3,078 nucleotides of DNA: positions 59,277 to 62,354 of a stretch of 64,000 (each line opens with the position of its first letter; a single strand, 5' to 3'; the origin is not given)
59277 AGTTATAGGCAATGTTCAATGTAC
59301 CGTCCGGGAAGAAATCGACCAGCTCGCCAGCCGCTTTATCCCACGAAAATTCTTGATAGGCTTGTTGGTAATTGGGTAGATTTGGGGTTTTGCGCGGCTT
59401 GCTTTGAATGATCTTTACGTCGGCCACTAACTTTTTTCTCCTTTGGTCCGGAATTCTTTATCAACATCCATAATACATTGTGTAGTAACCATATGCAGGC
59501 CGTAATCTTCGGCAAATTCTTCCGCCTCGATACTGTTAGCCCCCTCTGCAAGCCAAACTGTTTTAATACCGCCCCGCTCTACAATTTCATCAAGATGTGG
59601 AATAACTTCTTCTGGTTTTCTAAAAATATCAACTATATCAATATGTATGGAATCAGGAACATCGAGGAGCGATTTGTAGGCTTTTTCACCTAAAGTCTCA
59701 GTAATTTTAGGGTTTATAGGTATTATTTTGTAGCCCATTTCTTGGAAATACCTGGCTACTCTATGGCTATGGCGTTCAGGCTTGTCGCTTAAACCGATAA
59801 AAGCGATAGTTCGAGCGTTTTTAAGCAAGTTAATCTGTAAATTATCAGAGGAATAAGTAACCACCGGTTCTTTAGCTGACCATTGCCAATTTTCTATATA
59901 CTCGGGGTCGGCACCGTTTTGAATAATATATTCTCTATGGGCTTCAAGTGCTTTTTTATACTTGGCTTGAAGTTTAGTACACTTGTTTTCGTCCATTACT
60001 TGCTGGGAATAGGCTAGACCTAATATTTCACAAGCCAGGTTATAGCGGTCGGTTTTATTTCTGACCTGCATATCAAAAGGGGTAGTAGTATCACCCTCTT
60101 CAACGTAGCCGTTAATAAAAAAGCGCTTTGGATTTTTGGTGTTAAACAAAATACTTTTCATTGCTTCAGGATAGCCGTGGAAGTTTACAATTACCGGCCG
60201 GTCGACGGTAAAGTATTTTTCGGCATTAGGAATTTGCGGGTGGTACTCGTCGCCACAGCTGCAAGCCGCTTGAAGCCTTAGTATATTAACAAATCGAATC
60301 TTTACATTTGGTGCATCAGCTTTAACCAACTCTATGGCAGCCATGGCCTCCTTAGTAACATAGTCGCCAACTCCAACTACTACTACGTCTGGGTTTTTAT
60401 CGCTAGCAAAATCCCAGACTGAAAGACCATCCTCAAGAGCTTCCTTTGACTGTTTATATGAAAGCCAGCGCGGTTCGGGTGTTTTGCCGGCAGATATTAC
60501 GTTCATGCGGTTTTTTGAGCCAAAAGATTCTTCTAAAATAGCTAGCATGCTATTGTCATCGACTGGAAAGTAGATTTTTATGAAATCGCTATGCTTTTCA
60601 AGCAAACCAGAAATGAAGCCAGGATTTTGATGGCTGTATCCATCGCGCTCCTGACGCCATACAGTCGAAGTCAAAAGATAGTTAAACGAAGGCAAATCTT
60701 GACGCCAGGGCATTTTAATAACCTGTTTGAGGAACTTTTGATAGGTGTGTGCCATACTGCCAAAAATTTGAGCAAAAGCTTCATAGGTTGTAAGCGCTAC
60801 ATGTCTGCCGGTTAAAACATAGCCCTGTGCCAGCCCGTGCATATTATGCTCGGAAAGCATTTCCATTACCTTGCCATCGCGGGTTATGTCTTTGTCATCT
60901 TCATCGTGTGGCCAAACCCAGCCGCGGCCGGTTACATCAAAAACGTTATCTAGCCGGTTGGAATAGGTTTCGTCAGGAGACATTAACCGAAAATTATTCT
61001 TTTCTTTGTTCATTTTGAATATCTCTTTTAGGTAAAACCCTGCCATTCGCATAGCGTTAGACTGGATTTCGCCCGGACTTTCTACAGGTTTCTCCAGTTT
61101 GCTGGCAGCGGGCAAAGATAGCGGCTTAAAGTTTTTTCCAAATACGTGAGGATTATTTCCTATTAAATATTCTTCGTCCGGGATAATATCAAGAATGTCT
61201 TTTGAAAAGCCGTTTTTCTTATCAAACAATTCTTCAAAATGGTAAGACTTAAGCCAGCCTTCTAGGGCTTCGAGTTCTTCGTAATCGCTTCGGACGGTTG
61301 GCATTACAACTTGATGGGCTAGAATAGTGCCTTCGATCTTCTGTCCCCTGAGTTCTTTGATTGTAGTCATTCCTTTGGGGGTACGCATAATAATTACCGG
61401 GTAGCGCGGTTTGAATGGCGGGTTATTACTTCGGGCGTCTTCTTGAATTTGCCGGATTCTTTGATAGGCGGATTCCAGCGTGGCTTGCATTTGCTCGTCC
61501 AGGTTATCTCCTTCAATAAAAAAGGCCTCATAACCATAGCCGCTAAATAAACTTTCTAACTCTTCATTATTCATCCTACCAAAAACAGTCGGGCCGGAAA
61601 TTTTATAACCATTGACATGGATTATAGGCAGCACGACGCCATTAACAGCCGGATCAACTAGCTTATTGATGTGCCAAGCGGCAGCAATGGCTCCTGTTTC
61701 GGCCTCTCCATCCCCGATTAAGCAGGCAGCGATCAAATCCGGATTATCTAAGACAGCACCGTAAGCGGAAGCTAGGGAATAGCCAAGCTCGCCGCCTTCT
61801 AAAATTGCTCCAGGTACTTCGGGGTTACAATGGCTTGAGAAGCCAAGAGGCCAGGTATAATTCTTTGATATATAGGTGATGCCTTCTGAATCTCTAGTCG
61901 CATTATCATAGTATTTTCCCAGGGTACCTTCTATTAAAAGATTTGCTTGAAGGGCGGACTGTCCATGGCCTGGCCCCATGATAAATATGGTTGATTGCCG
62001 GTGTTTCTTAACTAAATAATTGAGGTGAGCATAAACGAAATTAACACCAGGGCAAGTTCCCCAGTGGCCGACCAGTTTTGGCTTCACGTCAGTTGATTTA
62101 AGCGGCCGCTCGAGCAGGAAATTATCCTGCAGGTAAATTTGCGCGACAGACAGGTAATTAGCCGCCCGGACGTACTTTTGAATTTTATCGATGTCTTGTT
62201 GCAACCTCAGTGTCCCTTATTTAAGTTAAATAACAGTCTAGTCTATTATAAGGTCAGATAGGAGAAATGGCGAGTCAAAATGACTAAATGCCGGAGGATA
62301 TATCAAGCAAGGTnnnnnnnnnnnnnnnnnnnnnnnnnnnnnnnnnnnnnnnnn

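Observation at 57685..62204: Phosphoketolase with a fused C-terminal CoA-binding domain, overlapping an Acs-like acetyl-CoA synthetase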

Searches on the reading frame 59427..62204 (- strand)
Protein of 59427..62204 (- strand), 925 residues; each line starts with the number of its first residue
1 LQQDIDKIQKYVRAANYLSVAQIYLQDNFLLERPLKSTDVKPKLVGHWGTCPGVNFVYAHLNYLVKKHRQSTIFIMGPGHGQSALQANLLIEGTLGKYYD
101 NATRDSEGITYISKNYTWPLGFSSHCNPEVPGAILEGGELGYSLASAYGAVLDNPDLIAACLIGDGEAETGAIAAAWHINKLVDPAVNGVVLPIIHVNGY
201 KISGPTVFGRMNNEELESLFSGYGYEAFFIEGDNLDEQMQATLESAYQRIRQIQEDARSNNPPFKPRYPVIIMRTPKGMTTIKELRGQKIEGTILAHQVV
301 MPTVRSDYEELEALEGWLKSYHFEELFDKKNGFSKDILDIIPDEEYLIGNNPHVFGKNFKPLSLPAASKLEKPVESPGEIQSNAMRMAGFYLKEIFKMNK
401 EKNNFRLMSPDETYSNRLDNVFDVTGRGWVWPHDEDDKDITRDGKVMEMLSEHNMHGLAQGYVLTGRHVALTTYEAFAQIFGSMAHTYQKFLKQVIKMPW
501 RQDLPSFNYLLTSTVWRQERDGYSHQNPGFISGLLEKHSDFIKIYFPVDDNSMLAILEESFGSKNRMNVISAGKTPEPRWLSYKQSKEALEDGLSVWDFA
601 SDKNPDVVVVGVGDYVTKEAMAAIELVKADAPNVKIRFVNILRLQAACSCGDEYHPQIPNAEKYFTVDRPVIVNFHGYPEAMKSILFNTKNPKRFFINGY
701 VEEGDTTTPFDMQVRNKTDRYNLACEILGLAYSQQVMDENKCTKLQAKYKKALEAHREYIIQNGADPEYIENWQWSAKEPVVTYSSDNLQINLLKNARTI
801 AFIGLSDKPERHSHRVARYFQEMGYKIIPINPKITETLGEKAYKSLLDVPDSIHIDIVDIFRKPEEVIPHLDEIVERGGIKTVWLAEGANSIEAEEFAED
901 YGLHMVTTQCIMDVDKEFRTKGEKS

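Call 3: search_protein_families(library=pfam, proteins=[window:59427-62204:-], max_evalue=0.01)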
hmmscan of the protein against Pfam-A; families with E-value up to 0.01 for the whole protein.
window:59427-62204:- (925 aa): 5 families
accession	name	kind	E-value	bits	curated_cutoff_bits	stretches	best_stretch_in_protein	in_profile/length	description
PF09364.15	XFP_N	-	2.7e-136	454.6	23.7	1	3-356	5-361/364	XFP N-terminal domain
PF03894.20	XFP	-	4.7e-64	215.8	22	1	388-561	3-175/177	D-xylulose 5-phosphate/D-fructose 6-phosphate phosphoketolase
PF09363.15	XFP_C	-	1.3e-57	194.9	23.4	1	574-775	1-202/202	XFP C-terminal domain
PF13380.12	CoA_binding_2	-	2.6e-33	115.4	22.8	1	798-912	1-112/116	CoA binding domain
PF02779.29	Transket_pyr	-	0.0004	20.5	27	1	397-559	15-153/174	Transketolase, pyrimidine binding domain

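Call 4: search_protein_families(library=ncbifam, proteins=[window:59427-62204:-], max_evalue=0.01)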
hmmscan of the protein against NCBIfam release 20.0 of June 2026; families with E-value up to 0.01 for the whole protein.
window:59427-62204:- (925 aa): 13 families
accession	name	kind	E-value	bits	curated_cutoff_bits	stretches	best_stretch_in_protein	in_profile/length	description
NF003619.0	PRK05261.1-4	subfamily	1.1e-278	926.5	962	1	2-778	16-797/799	phosphoketolase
NF003616.0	PRK05261.1-1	subfamily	4.5e-270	898.3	777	1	2-776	4-787/788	phosphoketolase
NF003621.0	PRK05261.1-6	subfamily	7.8e-255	847.7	1295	1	2-779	12-795/801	phosphoketolase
NF003617.0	PRK05261.1-2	subfamily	3.7e-246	818.8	1143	1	3-776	18-796/797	phosphoketolase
NF003618.0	PRK05261.1-3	subfamily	8.3e-232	771.8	1199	1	4-777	10-787/789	phosphoketolase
NF003620.0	PRK05261.1-5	equivalog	8.1e-201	669.2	1518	1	3-777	20-805/825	phosphoketolase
TIGR02717.1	AcCoA-syn-alpha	equivalog_domain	7.1e-09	34.8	567.15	1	794-883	4-92/447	acetate--CoA ligase alpha subunit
NF045494.1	AcCoALig_Archglob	equivalog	8.2e-09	34.4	1200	1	790-888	217-314/665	acetate--CoA ligase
NF004559.0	PRK05899.2-5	equivalog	9.8e-08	30.7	488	1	122-247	110-234/627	transketolase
NF045493.1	HydDutCoALig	equivalog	2.2e-07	29.9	1300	1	796-892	8-103/698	4-hydroxybutyrate--CoA ligase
NF045492.1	HydPropCoALig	equivalog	8.8e-07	27.6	1300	1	778-888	235-344/700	3-hydroxypropionate--CoA ligase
NF004556.0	PRK05899.2-2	equivalog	0.0036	15.6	575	1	122-245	109-231/639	transketolase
NF005485.1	PRK07092.1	equivalog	0.0078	15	493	0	137-181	395-438/523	benzoylformate decarboxylase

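Call 5: find_homologous_proteins(query=window:59427-62204:-, max_evalue=1e-10)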
Query window:59427-62204:- (925 aa): 8000 proteins with E <= 1e-10 among 8000 candidates; the best 120 are listed.
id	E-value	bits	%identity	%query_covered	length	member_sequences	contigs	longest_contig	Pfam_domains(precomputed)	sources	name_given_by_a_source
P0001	0.0e+0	2161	100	100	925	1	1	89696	PF13380.13,PF09363.16,PF09364.16,PF03894.21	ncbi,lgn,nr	ncbi:phosphoketolase [Candidatus Parcubacteria bacterium]|nr:phosphoketolase [Candidatus Parcubacter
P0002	0.0e+0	1772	79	99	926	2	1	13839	PF13380.13,PF09363.16,PF09364.16,PF03894.21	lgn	-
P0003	0.0e+0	1728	79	99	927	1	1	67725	PF13380.13,PF09363.16,PF09364.16,PF03894.21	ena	-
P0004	0.0e+0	1711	78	99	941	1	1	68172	PF13380.13,PF09363.16,PF09364.16,PF03894.21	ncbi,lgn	-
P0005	0.0e+0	1699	77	99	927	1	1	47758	PF13380.13,PF09363.16,PF09364.16,PF03894.21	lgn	-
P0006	0.0e+0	1686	77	99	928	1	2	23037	PF13380.13,PF09363.16,PF09364.16,PF03894.21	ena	-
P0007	0.0e+0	1652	74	99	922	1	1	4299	PF13380.13,PF09363.16,PF09364.16,PF03894.21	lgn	-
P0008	0.0e+0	1651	74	99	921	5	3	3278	PF13380.13,PF09363.16,PF09364.16,PF03894.21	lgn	-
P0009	0.0e+0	1648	75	100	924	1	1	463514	PF13380.13,PF09363.16,PF09364.16,PF03894.21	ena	-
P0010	0.0e+0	1645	73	99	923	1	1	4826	PF13380.13,PF09363.16,PF09364.16,PF03894.21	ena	-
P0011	0.0e+0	1644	74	99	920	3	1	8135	PF13380.13,PF09363.16,PF09364.16,PF03894.21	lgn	-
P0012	0.0e+0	1641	74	99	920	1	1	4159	PF13380.13,PF09363.16,PF09364.16,PF03894.21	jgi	jgi:xylulose-5-phosphate/fructose-6-phosphate phosphoketolase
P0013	0.0e+0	1637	73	99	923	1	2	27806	PF13380.13,PF09363.16,PF09364.16,PF03894.21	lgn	-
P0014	0.0e+0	1635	73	100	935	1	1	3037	PF13380.13,PF09363.16,PF09364.16,PF03894.21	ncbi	-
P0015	0.0e+0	1635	75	98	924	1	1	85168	PF13380.13,PF09363.16,PF09364.16,PF03894.21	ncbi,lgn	-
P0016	0.0e+0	1634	73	99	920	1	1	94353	PF13380.13,PF09363.16,PF09364.16,PF03894.21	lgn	-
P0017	0.0e+0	1629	74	100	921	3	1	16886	PF13380.13,PF09363.16,PF09364.16,PF03894.21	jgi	jgi:xylulose-5-phosphate/fructose-6-phosphate phosphoketolase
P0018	0.0e+0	1627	74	99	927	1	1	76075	PF13380.13,PF09363.16,PF09364.16,PF03894.21,PF02779.30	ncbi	-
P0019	0.0e+0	1626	74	99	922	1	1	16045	PF13380.13,PF09363.16,PF09364.16,PF03894.21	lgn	-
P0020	0.0e+0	1625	73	100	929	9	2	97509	PF13380.13,PF09363.16,PF09364.16,PF03894.21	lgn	-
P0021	0.0e+0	1625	73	99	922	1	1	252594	PF13380.13,PF09363.16,PF09364.16,PF03894.21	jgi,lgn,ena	-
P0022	0.0e+0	1623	73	100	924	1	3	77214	PF13380.13,PF09363.16,PF09364.16,PF03894.21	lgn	-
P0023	0.0e+0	1622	73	100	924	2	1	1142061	PF13380.13,PF09363.16,PF09364.16,PF03894.21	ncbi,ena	-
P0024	0.0e+0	1622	73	99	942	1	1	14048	PF13380.13,PF09363.16,PF09364.16,PF03894.21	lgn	-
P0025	0.0e+0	1621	73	99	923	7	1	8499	PF13380.13,PF09363.16,PF09364.16,PF03894.21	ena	-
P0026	0.0e+0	1618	73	99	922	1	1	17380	PF13380.13,PF09363.16,PF09364.16,PF03894.21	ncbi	-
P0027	0.0e+0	1617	74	98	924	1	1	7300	PF13380.13,PF09363.16,PF09364.16,PF03894.21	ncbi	-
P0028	0.0e+0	1615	73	100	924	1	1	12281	PF13380.13,PF09363.16,PF09364.16,PF03894.21,PF02779.30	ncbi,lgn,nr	ncbi:MAG TPA: phosphoketolase [Candidatus Limnocylindrales bacterium]|nr:phosphoketolase [Candidatus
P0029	0.0e+0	1608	73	99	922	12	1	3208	PF13380.13,PF09363.16,PF09364.16,PF03894.21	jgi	-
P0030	0.0e+0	1606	72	99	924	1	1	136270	PF13380.13,PF09363.16,PF09364.16,PF03894.21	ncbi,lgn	-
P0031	0.0e+0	1605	73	99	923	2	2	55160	PF13380.13,PF09363.16,PF09364.16,PF03894.21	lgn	-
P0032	0.0e+0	1603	72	99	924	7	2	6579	PF13380.13,PF09363.16,PF09364.16,PF03894.21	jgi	jgi:xylulose-5-phosphate/fructose-6-phosphate phosphoketolase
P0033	0.0e+0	1601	71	100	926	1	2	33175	PF13380.13,PF09363.16,PF09364.16,PF03894.21,PF02779.30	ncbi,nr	ncbi:MAG TPA: phosphoketolase [Candidatus Saccharimonadales bacterium]|nr:phosphoketolase [Candidatu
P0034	0.0e+0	1601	72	100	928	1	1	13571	PF13380.13,PF09363.16,PF09364.16,PF03894.21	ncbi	-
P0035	0.0e+0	1599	72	99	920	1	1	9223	PF13380.13,PF09363.16,PF09364.16,PF03894.21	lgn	-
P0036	0.0e+0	1599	72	100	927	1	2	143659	PF13380.13,PF09363.16,PF09364.16,PF03894.21,PF02779.30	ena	-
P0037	0.0e+0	1598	73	99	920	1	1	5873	PF13380.13,PF09363.16,PF09364.16,PF03894.21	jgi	jgi:xylulose-5-phosphate/fructose-6-phosphate phosphoketolase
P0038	0.0e+0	1597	72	100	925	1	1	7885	PF13380.13,PF09363.16,PF09364.16,PF03894.21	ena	-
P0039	0.0e+0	1595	72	99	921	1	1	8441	PF13380.13,PF09363.16,PF09364.16,PF03894.21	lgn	-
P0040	0.0e+0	1593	72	99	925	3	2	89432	PF13380.13,PF09363.16,PF09364.16,PF03894.21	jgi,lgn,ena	jgi:xylulose-5-phosphate/fructose-6-phosphate phosphoketolase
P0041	0.0e+0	1592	72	99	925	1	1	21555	PF13380.13,PF09363.16,PF09364.16,PF03894.21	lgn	-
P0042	0.0e+0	1592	71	100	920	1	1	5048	PF13380.13,PF09363.16,PF09364.16,PF03894.21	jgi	-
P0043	0.0e+0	1590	72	99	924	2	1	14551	PF13380.13,PF09363.16,PF09364.16,PF03894.21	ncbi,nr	ncbi:MAG TPA: phosphoketolase [Candidatus Saccharimonadales bacterium]|nr:phosphoketolase [Candidatu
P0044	0.0e+0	1584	72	99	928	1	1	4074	PF13380.13,PF09363.16,PF09364.16,PF03894.21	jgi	jgi:xylulose-5-phosphate/fructose-6-phosphate phosphoketolase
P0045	0.0e+0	1583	71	99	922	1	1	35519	PF13380.13,PF09363.16,PF09364.16,PF03894.21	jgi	jgi:xylulose-5-phosphate/fructose-6-phosphate phosphoketolase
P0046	0.0e+0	1582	72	99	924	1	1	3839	PF13380.13,PF09363.16,PF09364.16,PF03894.21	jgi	jgi:xylulose-5-phosphate/fructose-6-phosphate phosphoketolase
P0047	0.0e+0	1574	71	99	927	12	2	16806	PF13380.13,PF09363.16,PF09364.16,PF03894.21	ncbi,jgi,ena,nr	ncbi:MAG TPA: phosphoketolase [Candidatus Dormibacteraeota bacterium]|nr:phosphoketolase [Candidatus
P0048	0.0e+0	1573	72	99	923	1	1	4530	PF13380.13,PF09363.16,PF09364.16,PF03894.21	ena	-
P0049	0.0e+0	1572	71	100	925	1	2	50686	PF13380.13,PF09363.16,PF09364.16,PF03894.21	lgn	-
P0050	0.0e+0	1570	71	99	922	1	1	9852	PF13380.13,PF09363.16,PF09364.16,PF03894.21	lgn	-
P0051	0.0e+0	1568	71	99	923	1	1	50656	PF13380.13,PF09363.16,PF09364.16,PF03894.21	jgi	jgi:xylulose-5-phosphate/fructose-6-phosphate phosphoketolase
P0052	0.0e+0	1564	70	99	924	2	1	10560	PF13380.13,PF09363.16,PF09364.16,PF03894.21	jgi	jgi:xylulose-5-phosphate/fructose-6-phosphate phosphoketolase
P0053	0.0e+0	1561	70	99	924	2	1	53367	PF13380.13,PF09363.16,PF09364.16,PF03894.21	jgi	jgi:xylulose-5-phosphate/fructose-6-phosphate phosphoketolase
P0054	0.0e+0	1561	70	99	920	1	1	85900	PF13380.13,PF09363.16,PF09364.16,PF03894.21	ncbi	-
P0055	0.0e+0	1560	70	99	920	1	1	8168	PF13380.13,PF09363.16,PF09364.16,PF03894.21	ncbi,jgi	-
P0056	0.0e+0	1560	70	99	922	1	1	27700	PF13380.13,PF09363.16,PF09364.16,PF03894.21,PF02779.30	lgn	-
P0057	0.0e+0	1559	70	100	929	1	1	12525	PF13380.13,PF09363.16,PF09364.16,PF03894.21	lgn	-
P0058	0.0e+0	1558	71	99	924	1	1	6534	PF13380.13,PF09363.16,PF09364.16,PF03894.21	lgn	-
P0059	0.0e+0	1557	71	99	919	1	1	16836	PF13380.13,PF09363.16,PF09364.16,PF03894.21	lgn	-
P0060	0.0e+0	1556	69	100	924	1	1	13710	PF13380.13,PF09363.16,PF09364.16,PF03894.21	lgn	-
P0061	0.0e+0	1556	71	99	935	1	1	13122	PF13380.13,PF09363.16,PF09364.16,PF03894.21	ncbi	ncbi:MAG TPA: phosphoketolase [Candidatus Saccharimonadia bacterium]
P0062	0.0e+0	1556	70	100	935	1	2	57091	PF13380.13,PF09363.16,PF09364.16,PF03894.21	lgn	-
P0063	0.0e+0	1553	70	99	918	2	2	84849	PF13380.13,PF09363.16,PF09364.16,PF03894.21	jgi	jgi:xylulose-5-phosphate/fructose-6-phosphate phosphoketolase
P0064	0.0e+0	1551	70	100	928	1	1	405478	PF13380.13,PF09363.16,PF09364.16,PF03894.21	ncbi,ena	-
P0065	0.0e+0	1551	71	99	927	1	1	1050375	PF13380.13,PF09363.16,PF09364.16,PF03894.21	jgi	jgi:xylulose-5-phosphate/fructose-6-phosphate phosphoketolase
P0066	0.0e+0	1550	70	99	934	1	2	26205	PF13380.13,PF09363.16,PF09364.16,PF03894.21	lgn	-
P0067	0.0e+0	1548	70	99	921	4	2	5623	PF13380.13,PF09363.16,PF09364.16,PF03894.21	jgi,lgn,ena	jgi:xylulose-5-phosphate/fructose-6-phosphate phosphoketolase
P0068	0.0e+0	1548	70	99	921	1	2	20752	PF13380.13,PF09363.16,PF09364.16,PF03894.21,PF02779.30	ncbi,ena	-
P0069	0.0e+0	1548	71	99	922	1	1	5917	PF13380.13,PF09363.16,PF09364.16,PF03894.21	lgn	-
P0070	0.0e+0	1548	69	100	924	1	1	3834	PF13380.13,PF09363.16,PF09364.16,PF03894.21,PF02779.30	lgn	-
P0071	0.0e+0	1547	70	99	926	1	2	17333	PF13380.13,PF09363.16,PF09364.16,PF03894.21,PF02779.30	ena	-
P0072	0.0e+0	1544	70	99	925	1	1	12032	PF13380.13,PF09363.16,PF09364.16,PF03894.21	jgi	-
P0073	0.0e+0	1543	69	100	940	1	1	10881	PF13380.13,PF09363.16,PF09364.16,PF03894.21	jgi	jgi:xylulose-5-phosphate/fructose-6-phosphate phosphoketolase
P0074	0.0e+0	1542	71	99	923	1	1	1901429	PF13380.13,PF09363.16,PF09364.16,PF03894.21,PF02779.30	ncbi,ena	-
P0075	0.0e+0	1541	70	99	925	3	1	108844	PF13380.13,PF09363.16,PF09364.16,PF03894.21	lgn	-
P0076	0.0e+0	1540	70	99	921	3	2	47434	PF13380.13,PF09363.16,PF09364.16,PF03894.21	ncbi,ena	-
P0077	0.0e+0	1536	70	100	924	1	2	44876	PF13380.13,PF09363.16,PF09364.16,PF03894.21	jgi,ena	jgi:xylulose-5-phosphate/fructose-6-phosphate phosphoketolase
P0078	0.0e+0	1535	70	99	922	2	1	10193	PF13380.13,PF09363.16,PF09364.16,PF03894.21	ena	-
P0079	0.0e+0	1531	69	99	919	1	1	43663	PF13380.13,PF09363.16,PF09364.16,PF03894.21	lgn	-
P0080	0.0e+0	1530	69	99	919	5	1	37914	PF13380.13,PF09363.16,PF09364.16,PF03894.21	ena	-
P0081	0.0e+0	1529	69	100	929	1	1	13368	PF13380.13,PF09363.16,PF09364.16,PF03894.21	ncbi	-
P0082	0.0e+0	1528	68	99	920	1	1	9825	PF13380.13,PF09363.16,PF09364.16,PF03894.21,PF02779.30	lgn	-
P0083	0.0e+0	1527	68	99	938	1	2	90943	PF13380.13,PF09363.16,PF09364.16,PF03894.21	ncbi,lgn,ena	-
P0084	0.0e+0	1527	70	99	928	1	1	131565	PF13380.13,PF09363.16,PF09364.16,PF03894.21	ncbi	-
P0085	0.0e+0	1525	69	100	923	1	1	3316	PF13380.13,PF09363.16,PF09364.16,PF03894.21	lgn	-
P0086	0.0e+0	1524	69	99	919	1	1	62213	PF13380.13,PF09363.16,PF09364.16,PF03894.21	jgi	jgi:xylulose-5-phosphate/fructose-6-phosphate phosphoketolase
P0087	0.0e+0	1521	69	99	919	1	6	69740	PF13380.13,PF09363.16,PF09364.16,PF03894.21,PF02779.30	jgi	jgi:xylulose-5-phosphate/fructose-6-phosphate phosphoketolase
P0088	0.0e+0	1521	70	99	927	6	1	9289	PF13380.13,PF09363.16,PF09364.16,PF03894.21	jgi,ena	-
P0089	0.0e+0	1521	68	99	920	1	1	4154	PF13380.13,PF09363.16,PF09364.16,PF03894.21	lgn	-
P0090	0.0e+0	1521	68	99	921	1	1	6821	PF13380.13,PF09363.16,PF09364.16,PF03894.21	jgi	jgi:xylulose-5-phosphate/fructose-6-phosphate phosphoketolase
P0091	0.0e+0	1517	69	99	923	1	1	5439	PF13380.13,PF09363.16,PF09364.16,PF03894.21,PF02779.30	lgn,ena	-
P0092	0.0e+0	1515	68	100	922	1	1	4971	PF13380.13,PF09363.16,PF09364.16,PF03894.21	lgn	-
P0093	0.0e+0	1515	68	99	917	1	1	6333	PF13380.13,PF09363.16,PF09364.16,PF03894.21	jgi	jgi:xylulose-5-phosphate/fructose-6-phosphate phosphoketolase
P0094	0.0e+0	1514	67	99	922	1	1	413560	PF13380.13,PF09363.16,PF09364.16,PF03894.21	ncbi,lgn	-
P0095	0.0e+0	1513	67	99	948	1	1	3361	PF13380.13,PF09363.16,PF09364.16,PF03894.21,PF02779.30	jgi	jgi:xylulose-5-phosphate/fructose-6-phosphate phosphoketolase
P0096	0.0e+0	1512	68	99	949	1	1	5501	PF13380.13,PF09363.16,PF09364.16,PF03894.21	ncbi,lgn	-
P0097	0.0e+0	1511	68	99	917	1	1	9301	PF13380.13,PF09363.16,PF09364.16,PF03894.21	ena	-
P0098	0.0e+0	1510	69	99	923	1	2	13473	PF13380.13,PF09363.16,PF09364.16,PF03894.21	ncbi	-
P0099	0.0e+0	1509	69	99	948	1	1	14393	PF13380.13,PF09363.16,PF09364.16,PF03894.21,PF02779.30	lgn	-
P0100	0.0e+0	1507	69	99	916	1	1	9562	PF13380.13,PF09363.16,PF09364.16,PF03894.21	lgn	-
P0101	0.0e+0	1506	68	99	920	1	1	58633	PF13380.13,PF09363.16,PF09364.16,PF03894.21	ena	-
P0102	0.0e+0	1504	69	99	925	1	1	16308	PF13380.13,PF09363.16,PF09364.16,PF03894.21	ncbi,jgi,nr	ncbi:MAG TPA: phosphoketolase [Candidatus Saccharimonadia bacterium]|jgi:xylulose-5-phosphate/fructo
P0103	0.0e+0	1503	68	99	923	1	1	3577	PF13380.13,PF09363.16,PF09364.16,PF03894.21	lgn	-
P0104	0.0e+0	1501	68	99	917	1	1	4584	PF13380.13,PF09363.16,PF09364.16,PF03894.21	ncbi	-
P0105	0.0e+0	1501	67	99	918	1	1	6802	PF13380.13,PF09363.16,PF09364.16,PF03894.21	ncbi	-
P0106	0.0e+0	1499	67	99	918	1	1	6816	PF13380.13,PF09363.16,PF09364.16,PF03894.21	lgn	-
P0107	0.0e+0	1496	67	99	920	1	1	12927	PF13380.13,PF09363.16,PF09364.16,PF03894.21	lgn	-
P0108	0.0e+0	1496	67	99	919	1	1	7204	PF13380.13,PF09363.16,PF09364.16,PF03894.21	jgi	jgi:xylulose-5-phosphate/fructose-6-phosphate phosphoketolase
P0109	0.0e+0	1495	68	99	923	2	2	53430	PF13380.13,PF09363.16,PF09364.16,PF03894.21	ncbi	-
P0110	0.0e+0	1495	67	99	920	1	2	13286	PF13380.13,PF09363.16,PF09364.16,PF03894.21,PF02779.30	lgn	-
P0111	0.0e+0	1494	68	99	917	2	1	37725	PF13380.13,PF09363.16,PF09364.16,PF03894.21,PF02779.30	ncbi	ncbi:MAG: phosphoketolase [Candidatus Levyibacteriota bacterium]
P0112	0.0e+0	1492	68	99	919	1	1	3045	PF13380.13,PF09363.16,PF09364.16,PF03894.21,PF02779.30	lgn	-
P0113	0.0e+0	1491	67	99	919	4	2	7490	PF13380.13,PF09363.16,PF09364.16,PF03894.21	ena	-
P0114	0.0e+0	1490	67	100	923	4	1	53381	PF13380.13,PF09363.16,PF09364.16,PF03894.21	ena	-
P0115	0.0e+0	1487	67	99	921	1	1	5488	PF13380.13,PF09363.16,PF09364.16,PF03894.21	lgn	-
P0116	0.0e+0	1487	68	99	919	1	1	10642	PF13380.13,PF09363.16,PF09364.16,PF03894.21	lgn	-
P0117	0.0e+0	1484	67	99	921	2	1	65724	PF13380.13,PF09363.16,PF09364.16,PF03894.21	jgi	jgi:xylulose-5-phosphate/fructose-6-phosphate phosphoketolase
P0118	0.0e+0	1479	68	99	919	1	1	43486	PF13380.13,PF09363.16,PF09364.16,PF03894.21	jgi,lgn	-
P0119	0.0e+0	1477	68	99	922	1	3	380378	PF13380.13,PF09363.16,PF09364.16,PF03894.21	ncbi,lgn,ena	ncbi:MAG: phosphoketolase [Patescibacteria group bacterium]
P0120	0.0e+0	1477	67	99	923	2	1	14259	PF13380.13,PF09363.16,PF09364.16,PF03894.21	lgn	-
